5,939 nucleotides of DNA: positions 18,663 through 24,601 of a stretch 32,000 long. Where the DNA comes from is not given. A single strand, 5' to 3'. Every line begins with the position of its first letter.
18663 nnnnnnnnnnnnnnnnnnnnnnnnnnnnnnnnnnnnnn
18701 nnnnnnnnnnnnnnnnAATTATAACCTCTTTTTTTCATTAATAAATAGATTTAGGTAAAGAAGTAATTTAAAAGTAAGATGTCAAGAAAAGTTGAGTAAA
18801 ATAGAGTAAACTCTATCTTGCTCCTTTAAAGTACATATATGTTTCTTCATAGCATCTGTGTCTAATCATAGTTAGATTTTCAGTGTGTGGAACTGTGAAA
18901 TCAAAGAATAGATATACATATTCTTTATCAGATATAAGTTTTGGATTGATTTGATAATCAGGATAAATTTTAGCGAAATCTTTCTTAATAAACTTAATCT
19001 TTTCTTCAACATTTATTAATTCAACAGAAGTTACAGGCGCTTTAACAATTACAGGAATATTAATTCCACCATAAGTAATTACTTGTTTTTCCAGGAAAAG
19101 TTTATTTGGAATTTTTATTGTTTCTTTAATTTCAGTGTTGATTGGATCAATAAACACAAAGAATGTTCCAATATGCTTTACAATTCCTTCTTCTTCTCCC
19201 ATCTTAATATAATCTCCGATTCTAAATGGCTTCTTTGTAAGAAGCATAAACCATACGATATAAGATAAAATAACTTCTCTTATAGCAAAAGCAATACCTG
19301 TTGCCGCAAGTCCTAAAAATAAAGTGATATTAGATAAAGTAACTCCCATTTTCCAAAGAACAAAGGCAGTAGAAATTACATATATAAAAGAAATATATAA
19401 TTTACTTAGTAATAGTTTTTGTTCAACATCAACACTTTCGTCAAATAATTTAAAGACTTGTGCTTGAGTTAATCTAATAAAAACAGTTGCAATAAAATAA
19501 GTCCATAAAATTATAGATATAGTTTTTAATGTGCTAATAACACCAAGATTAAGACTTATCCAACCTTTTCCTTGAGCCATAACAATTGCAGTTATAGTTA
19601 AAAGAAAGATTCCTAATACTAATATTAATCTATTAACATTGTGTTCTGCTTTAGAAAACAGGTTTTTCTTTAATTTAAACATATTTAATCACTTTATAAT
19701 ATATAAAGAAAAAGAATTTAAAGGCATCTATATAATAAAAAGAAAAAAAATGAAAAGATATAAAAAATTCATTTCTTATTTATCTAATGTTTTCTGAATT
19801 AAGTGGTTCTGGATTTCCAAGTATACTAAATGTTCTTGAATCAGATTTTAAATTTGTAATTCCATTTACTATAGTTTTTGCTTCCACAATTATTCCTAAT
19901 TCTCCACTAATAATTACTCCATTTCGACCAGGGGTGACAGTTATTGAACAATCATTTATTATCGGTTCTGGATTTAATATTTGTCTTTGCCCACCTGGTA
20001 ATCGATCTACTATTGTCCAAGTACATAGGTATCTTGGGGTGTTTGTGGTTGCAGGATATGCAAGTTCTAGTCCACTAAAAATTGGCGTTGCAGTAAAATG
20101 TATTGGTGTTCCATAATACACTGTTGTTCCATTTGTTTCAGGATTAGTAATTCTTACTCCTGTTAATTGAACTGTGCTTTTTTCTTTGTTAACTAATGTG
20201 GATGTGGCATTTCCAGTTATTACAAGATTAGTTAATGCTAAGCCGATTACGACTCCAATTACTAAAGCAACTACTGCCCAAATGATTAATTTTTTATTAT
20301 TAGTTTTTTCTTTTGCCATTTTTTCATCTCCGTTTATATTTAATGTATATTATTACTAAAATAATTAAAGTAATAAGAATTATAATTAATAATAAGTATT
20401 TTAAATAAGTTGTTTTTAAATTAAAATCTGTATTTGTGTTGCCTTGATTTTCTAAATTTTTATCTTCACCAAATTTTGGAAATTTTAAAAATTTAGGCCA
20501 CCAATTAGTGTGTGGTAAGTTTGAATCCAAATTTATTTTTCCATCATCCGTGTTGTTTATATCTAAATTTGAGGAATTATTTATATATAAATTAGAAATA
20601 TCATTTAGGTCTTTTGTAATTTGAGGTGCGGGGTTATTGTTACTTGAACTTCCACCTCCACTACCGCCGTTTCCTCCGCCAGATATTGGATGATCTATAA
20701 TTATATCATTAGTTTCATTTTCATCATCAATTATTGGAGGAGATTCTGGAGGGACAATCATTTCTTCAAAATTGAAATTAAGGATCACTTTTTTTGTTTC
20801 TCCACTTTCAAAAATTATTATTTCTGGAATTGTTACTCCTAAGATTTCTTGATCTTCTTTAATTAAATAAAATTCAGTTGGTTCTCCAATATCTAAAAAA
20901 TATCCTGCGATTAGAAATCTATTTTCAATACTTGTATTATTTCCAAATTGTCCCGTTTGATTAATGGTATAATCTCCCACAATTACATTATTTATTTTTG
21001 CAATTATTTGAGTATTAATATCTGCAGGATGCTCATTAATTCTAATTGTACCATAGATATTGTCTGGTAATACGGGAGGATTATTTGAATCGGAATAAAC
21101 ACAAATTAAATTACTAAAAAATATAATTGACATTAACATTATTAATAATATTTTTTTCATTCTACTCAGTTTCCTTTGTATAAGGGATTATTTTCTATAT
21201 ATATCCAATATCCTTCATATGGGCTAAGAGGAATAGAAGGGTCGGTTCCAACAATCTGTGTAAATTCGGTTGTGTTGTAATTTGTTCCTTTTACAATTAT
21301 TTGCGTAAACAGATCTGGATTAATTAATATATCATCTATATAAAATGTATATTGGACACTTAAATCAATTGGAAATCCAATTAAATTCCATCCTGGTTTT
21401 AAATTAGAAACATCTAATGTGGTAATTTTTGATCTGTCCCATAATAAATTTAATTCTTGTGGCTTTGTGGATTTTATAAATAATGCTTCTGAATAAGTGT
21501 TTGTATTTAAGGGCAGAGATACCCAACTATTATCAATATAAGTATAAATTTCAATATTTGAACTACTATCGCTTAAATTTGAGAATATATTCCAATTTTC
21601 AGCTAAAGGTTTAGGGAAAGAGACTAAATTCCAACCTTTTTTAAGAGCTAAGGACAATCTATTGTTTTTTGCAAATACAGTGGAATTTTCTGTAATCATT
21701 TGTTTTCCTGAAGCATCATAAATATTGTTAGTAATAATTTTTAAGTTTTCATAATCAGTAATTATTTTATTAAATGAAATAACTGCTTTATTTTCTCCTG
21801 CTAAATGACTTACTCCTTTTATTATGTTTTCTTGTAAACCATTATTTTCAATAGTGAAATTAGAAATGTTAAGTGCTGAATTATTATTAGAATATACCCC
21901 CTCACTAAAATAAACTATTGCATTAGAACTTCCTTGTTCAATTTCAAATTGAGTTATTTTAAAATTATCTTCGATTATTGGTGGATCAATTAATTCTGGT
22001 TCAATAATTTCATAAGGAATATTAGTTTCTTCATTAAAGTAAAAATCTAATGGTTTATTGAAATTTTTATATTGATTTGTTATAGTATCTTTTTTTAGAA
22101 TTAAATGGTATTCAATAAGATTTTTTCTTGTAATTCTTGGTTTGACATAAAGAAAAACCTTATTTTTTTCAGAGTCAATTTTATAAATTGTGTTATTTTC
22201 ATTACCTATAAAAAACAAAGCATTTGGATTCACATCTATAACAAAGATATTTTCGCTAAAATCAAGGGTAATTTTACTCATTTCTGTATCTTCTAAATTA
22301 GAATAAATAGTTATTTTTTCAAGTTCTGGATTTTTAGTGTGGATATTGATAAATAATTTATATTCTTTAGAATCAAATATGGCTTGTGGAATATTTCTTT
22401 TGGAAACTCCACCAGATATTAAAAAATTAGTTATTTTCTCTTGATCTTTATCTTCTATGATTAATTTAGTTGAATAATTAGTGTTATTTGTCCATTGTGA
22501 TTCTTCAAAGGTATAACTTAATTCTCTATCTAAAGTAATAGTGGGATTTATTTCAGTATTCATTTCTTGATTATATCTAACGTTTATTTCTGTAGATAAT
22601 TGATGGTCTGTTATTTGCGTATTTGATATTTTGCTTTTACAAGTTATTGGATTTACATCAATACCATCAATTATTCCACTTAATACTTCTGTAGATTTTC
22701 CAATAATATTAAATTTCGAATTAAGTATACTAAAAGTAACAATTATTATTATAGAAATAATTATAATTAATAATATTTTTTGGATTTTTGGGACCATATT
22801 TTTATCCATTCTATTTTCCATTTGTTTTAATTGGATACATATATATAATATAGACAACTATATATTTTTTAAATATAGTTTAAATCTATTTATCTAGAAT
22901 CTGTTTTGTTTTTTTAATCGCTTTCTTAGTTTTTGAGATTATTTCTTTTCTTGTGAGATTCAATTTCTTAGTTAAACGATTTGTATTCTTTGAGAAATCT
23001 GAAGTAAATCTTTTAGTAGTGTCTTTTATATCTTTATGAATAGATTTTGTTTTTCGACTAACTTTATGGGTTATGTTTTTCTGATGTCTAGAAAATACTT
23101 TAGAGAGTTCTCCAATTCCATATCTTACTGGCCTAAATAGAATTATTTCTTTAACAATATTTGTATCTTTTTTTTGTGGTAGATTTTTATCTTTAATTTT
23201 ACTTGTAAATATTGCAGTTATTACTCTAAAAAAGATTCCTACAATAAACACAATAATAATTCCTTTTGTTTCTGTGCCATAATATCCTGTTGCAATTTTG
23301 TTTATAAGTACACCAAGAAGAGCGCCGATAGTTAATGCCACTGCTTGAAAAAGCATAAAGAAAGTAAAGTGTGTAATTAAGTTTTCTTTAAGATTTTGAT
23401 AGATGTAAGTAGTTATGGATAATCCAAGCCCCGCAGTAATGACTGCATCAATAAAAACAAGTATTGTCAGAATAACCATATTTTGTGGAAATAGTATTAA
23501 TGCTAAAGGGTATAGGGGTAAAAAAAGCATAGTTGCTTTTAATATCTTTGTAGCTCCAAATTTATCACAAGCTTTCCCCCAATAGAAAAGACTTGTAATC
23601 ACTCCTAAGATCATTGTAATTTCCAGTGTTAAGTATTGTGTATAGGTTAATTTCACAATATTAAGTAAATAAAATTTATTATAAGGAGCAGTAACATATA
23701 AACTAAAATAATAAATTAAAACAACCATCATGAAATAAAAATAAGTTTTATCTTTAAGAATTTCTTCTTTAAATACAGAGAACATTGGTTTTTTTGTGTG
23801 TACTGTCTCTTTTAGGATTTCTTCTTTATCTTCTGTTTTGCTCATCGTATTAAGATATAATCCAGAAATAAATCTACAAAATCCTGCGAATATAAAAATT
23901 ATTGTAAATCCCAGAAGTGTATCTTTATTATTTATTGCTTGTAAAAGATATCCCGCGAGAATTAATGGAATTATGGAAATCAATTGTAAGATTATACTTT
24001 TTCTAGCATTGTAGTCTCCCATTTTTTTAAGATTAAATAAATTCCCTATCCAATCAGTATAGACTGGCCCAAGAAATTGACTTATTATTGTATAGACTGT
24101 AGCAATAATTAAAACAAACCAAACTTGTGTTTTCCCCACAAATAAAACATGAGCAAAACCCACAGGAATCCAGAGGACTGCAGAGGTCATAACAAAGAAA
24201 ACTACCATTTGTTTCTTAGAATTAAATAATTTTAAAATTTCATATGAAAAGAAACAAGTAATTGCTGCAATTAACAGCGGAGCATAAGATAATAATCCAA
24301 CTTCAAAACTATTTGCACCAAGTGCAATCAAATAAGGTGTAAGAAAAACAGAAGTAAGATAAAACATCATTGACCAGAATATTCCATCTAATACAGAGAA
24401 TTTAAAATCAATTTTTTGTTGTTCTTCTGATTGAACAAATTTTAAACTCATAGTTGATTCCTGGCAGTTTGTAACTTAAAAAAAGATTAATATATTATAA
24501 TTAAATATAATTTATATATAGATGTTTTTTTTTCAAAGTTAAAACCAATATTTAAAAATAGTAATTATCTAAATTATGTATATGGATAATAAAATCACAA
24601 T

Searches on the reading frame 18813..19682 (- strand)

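Call 49: search_protein_families(library=pfam, proteins=[window:18813-19682:-], max_evalue=0.00001)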
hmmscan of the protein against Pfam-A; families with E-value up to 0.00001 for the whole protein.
window:18813-19682:- (289 aa): 1 family
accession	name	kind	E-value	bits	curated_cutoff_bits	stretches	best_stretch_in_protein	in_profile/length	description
PF00924.24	MS_channel_2nd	-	1.7e-11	44.5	20.2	1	137-202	2-64/68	Mechanosensitive ion channel, beta-domain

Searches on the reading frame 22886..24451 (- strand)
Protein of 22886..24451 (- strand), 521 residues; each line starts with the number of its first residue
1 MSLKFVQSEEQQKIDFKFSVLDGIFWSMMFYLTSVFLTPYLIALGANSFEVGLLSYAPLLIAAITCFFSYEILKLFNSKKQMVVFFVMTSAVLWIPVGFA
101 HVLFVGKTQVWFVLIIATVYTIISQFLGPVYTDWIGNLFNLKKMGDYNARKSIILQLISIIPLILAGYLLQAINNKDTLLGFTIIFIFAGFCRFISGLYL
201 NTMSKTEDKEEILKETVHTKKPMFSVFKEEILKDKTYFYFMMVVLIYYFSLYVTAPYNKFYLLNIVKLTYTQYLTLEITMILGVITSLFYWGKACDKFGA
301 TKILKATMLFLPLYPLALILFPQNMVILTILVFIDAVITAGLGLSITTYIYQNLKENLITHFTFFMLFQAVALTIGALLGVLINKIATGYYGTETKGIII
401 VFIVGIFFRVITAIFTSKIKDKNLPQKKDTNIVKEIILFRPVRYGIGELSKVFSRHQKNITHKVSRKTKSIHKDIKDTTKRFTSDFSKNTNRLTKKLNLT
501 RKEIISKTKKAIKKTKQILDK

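Call 30: search_protein_families(library=pfam, proteins=[window:22886-24451:-], max_evalue=0.001)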
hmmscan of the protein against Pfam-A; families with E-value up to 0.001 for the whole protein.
window:22886-24451:- (521 aa): 2 families
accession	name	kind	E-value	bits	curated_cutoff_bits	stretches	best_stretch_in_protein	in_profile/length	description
PF07690.21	MFS_1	-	9.6e-20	71.2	33.4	2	27-350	9-314/347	Major Facilitator Superfamily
PF12832.13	MFS_1_like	-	0.00019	21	25.2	1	36-383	21-357/373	MFS_1 like family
